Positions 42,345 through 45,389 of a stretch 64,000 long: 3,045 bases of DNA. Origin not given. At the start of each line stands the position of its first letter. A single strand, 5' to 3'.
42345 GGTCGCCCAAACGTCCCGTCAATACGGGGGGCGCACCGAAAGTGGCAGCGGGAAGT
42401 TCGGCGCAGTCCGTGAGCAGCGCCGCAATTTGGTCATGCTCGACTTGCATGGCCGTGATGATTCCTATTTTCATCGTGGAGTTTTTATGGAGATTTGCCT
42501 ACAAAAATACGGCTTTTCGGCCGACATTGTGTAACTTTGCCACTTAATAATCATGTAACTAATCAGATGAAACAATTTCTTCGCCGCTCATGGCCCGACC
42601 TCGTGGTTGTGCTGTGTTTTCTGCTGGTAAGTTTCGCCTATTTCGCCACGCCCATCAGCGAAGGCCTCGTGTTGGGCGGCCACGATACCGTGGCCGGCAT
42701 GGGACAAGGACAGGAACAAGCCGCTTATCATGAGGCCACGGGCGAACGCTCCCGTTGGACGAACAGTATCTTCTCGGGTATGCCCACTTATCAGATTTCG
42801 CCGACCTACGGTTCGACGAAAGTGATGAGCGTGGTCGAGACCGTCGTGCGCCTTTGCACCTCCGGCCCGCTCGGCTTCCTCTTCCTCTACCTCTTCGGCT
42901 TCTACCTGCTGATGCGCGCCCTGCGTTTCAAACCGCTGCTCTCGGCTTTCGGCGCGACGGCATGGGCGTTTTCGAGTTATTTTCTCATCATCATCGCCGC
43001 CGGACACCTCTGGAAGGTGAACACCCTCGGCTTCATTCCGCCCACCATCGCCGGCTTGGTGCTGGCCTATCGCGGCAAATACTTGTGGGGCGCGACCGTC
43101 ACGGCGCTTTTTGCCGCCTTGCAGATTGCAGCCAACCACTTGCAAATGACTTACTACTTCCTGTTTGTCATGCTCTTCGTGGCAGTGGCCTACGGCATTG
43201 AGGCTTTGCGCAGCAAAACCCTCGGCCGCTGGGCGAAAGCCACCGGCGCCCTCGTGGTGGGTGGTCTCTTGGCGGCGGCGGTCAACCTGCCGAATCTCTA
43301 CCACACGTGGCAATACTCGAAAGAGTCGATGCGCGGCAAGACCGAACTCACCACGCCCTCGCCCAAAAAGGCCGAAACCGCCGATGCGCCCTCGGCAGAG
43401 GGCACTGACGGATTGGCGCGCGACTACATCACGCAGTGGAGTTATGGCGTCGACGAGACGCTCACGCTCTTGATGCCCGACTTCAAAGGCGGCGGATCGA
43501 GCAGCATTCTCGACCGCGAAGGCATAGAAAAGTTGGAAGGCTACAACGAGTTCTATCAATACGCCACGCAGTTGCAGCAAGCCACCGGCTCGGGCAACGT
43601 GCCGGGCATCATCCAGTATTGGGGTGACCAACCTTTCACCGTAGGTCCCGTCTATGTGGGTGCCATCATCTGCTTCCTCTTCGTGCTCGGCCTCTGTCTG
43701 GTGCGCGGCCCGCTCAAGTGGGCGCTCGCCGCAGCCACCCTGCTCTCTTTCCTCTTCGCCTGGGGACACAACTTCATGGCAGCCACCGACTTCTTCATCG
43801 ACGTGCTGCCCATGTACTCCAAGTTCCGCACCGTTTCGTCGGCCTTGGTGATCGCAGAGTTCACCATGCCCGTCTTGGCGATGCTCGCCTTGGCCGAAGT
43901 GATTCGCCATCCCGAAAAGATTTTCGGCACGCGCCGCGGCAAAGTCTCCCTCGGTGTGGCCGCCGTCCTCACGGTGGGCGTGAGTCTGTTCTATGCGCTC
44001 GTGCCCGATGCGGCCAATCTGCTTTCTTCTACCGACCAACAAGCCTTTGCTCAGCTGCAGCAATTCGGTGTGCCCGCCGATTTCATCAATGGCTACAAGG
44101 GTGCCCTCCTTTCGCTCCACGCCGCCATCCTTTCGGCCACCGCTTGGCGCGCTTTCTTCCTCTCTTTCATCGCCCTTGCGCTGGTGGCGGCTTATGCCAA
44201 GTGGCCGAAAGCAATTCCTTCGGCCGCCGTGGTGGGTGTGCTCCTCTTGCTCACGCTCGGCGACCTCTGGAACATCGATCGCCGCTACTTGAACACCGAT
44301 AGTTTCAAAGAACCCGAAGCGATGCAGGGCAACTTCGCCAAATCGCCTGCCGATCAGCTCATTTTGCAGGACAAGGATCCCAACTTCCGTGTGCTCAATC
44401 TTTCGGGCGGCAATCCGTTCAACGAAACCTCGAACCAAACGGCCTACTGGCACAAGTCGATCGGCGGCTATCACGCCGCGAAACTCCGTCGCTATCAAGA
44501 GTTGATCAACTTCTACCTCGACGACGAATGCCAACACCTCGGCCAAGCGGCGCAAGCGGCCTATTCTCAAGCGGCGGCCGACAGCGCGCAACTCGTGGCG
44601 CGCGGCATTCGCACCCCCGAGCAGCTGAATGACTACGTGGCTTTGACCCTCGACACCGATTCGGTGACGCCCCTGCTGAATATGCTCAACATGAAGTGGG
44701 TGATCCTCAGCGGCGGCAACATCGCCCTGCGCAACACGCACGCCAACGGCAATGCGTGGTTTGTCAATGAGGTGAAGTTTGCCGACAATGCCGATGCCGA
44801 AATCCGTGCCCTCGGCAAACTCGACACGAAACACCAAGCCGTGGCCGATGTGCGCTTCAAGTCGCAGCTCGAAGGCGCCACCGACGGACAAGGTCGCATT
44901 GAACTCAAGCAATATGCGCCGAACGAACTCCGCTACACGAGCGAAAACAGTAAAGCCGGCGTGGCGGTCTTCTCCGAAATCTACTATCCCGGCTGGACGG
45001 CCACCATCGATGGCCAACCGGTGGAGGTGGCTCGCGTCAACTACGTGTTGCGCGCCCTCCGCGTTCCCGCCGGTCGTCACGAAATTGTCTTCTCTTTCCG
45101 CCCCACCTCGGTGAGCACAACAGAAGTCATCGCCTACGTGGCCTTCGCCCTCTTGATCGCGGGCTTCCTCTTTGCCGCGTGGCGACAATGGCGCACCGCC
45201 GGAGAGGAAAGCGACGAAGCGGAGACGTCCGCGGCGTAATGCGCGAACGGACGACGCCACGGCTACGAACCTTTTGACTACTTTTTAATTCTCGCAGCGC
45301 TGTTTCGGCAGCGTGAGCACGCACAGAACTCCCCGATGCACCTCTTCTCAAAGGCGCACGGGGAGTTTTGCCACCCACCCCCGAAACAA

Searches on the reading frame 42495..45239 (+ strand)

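Call 81: search_protein_families(library=pfam, proteins=[window:42495-45239:+], max_evalue=0.001)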
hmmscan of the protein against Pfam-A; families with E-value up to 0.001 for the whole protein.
window:42495-45239:+ (914 aa): 1 family
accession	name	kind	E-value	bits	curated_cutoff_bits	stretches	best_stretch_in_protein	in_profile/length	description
PF09586.16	YfhO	-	7.2e-10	38.3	28.5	1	801-874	755-829/835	Bacterial membrane protein YfhO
